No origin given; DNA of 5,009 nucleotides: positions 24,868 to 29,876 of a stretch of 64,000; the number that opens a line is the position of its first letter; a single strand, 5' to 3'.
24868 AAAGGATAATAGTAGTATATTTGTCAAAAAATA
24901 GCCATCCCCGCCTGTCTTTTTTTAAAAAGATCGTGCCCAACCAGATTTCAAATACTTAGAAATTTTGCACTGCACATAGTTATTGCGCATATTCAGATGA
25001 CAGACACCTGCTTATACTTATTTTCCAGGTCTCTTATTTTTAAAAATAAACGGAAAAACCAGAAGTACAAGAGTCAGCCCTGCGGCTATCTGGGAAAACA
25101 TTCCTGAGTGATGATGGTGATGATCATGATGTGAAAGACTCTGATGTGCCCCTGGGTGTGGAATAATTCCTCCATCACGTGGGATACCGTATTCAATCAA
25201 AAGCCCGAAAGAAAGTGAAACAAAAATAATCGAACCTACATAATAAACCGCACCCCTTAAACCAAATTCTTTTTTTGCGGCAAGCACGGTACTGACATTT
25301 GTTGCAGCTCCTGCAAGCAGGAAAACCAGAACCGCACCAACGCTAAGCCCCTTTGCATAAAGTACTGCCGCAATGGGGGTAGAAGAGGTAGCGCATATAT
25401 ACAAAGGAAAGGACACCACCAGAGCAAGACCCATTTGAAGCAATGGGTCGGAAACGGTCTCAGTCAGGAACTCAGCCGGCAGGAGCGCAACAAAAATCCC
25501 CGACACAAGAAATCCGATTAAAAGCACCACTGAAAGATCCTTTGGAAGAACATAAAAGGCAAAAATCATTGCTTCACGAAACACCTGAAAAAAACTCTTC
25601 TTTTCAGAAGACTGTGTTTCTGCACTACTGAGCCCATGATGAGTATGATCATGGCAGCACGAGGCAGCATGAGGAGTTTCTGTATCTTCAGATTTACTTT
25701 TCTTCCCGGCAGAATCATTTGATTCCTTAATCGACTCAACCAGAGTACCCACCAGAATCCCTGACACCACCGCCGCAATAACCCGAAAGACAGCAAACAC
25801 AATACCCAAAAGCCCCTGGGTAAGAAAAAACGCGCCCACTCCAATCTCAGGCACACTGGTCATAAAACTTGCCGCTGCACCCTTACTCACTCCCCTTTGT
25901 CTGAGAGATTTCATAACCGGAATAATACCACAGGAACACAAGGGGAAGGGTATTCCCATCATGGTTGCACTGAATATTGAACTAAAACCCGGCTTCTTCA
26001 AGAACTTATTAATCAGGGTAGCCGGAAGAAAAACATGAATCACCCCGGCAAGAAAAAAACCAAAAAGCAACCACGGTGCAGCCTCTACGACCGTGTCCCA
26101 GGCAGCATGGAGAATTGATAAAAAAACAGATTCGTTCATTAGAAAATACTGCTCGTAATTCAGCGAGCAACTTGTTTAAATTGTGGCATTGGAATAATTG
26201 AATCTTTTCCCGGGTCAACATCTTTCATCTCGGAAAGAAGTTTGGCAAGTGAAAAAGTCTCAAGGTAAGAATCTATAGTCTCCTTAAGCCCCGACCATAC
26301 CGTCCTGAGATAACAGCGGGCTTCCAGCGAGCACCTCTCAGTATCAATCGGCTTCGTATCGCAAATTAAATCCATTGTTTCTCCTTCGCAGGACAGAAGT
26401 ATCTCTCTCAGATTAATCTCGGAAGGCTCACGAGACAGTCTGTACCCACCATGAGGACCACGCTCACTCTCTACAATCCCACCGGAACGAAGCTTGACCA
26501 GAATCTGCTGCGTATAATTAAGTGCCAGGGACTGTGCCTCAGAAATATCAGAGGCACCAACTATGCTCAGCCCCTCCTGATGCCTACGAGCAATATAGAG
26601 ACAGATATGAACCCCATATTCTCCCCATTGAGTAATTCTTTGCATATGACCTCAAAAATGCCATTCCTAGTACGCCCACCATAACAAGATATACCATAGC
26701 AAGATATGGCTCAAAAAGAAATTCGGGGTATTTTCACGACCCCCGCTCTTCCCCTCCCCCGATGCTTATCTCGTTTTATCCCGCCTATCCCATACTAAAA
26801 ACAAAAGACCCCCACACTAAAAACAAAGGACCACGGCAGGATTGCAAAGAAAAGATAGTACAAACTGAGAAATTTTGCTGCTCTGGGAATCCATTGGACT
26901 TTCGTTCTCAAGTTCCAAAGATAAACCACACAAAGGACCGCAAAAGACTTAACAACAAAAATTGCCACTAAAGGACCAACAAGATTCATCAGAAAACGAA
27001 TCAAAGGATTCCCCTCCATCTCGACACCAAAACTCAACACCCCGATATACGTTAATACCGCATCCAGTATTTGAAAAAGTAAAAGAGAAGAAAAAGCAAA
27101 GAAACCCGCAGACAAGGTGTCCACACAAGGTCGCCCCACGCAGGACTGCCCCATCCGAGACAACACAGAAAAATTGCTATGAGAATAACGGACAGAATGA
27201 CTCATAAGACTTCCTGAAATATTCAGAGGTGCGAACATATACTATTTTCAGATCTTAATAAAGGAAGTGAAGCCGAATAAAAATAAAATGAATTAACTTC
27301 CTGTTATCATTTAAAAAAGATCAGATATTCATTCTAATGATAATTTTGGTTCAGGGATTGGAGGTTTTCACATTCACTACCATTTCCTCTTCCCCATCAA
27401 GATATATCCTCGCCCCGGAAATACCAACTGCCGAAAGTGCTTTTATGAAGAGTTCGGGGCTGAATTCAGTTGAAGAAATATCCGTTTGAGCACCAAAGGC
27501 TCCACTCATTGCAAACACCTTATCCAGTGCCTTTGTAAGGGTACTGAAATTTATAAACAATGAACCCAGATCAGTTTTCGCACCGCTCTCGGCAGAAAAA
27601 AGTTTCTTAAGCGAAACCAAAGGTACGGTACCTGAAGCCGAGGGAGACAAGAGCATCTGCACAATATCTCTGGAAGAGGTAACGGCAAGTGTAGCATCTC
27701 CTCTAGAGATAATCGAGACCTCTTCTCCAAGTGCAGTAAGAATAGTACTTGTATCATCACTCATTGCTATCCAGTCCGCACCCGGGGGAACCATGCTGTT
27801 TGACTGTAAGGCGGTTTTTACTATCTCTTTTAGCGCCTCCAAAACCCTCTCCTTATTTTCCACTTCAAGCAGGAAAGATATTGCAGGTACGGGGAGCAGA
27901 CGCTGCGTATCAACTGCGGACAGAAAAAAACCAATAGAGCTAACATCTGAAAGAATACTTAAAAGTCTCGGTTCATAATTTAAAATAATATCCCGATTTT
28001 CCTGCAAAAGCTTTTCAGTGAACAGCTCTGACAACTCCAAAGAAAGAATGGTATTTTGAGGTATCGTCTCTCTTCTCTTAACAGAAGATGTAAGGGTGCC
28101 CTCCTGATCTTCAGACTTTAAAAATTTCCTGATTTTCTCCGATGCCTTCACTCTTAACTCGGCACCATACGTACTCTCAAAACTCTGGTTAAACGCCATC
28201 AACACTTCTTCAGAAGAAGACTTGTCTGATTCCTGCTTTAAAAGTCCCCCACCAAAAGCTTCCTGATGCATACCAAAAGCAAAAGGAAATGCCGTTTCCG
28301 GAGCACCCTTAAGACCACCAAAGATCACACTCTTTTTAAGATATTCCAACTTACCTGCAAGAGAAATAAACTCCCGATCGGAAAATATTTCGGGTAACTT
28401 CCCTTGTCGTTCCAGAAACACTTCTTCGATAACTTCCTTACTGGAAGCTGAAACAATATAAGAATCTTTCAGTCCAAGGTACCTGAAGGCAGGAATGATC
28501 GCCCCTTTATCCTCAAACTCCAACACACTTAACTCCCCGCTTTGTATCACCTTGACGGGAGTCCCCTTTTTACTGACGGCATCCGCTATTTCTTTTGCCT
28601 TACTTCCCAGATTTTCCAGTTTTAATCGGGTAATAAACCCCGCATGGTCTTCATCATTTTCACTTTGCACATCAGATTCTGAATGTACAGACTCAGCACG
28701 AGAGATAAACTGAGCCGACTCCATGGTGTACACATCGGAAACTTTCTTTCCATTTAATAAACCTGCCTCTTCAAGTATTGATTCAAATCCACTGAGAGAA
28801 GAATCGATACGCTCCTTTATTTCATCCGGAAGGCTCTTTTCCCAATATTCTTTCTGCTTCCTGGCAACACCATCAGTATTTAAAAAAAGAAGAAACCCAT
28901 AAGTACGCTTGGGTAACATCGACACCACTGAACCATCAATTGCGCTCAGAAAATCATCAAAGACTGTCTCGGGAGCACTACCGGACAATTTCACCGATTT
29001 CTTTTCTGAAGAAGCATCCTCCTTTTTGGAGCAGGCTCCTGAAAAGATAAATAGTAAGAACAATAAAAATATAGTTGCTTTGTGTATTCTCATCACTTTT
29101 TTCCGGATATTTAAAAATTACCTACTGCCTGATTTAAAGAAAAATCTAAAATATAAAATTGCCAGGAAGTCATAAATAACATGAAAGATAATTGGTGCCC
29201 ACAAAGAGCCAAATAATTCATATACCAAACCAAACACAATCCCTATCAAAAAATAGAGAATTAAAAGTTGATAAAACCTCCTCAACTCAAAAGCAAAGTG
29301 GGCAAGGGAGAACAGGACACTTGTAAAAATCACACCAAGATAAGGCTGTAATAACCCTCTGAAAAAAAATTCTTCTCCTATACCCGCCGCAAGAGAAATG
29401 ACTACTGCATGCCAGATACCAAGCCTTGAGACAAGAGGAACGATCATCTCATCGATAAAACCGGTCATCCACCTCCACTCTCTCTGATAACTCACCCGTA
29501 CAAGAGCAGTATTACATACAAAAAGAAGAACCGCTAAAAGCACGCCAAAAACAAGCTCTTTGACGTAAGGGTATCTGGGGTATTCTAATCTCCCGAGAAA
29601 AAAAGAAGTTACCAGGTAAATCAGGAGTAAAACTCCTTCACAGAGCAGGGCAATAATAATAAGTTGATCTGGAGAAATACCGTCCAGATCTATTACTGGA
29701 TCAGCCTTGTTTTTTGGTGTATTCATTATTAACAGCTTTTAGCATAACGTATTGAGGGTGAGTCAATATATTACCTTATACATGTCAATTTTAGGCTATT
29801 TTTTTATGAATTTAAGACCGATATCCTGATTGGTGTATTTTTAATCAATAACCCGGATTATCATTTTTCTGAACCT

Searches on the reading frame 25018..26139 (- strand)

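Call 94: search_protein_families(library=pfam, proteins=[window:25018-26139:-], max_evalue=0.001)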
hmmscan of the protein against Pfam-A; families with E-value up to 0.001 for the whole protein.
window:25018-26139:- (373 aa): 1 family
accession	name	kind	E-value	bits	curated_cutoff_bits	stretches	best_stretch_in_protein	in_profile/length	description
PF03773.19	ArsP_1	-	3e-49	168.2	32.3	1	11-317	7-294/294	Predicted permease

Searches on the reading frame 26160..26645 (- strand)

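Call 94: search_protein_families(library=pfam, proteins=[window:26160-26645:-], max_evalue=0.001)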
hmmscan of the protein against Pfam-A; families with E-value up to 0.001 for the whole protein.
window:26160-26645:- (161 aa): 1 family
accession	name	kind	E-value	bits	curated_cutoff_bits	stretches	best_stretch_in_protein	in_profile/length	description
PF02082.26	Rrf2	-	5.1e-30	104.8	30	1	5-138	2-131/132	Iron-dependent Transcriptional regulator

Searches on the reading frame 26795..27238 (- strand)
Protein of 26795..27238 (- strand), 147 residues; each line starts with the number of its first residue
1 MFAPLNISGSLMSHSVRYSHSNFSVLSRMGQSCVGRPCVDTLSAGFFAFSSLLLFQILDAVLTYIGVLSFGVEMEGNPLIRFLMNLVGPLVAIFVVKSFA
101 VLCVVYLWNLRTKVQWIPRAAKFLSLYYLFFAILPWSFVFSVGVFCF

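Call 94: search_protein_families(library=pfam, proteins=[window:26795-27238:-], max_evalue=0.001)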
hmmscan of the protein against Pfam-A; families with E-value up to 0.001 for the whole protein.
window:26795-27238:- (147 aa): 1 family
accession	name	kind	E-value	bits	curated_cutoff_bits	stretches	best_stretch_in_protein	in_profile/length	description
PF18902.5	DUF5658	-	6.4e-10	40.1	25.2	1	53-130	1-76/82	Domain of unknown function (DUF5658)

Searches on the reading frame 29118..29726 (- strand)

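Call 33: search_protein_families(library=pfam, proteins=[window:29118-29726:-], max_evalue=0.001)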
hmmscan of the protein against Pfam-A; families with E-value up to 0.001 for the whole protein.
window:29118-29726:- (202 aa): 1 family
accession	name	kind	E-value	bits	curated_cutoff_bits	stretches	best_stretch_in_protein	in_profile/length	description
PF02517.21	Rce1-like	-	1.7e-17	63.9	22.4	1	104-188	5-93/93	Type II CAAX prenyl endopeptidase Rce1-like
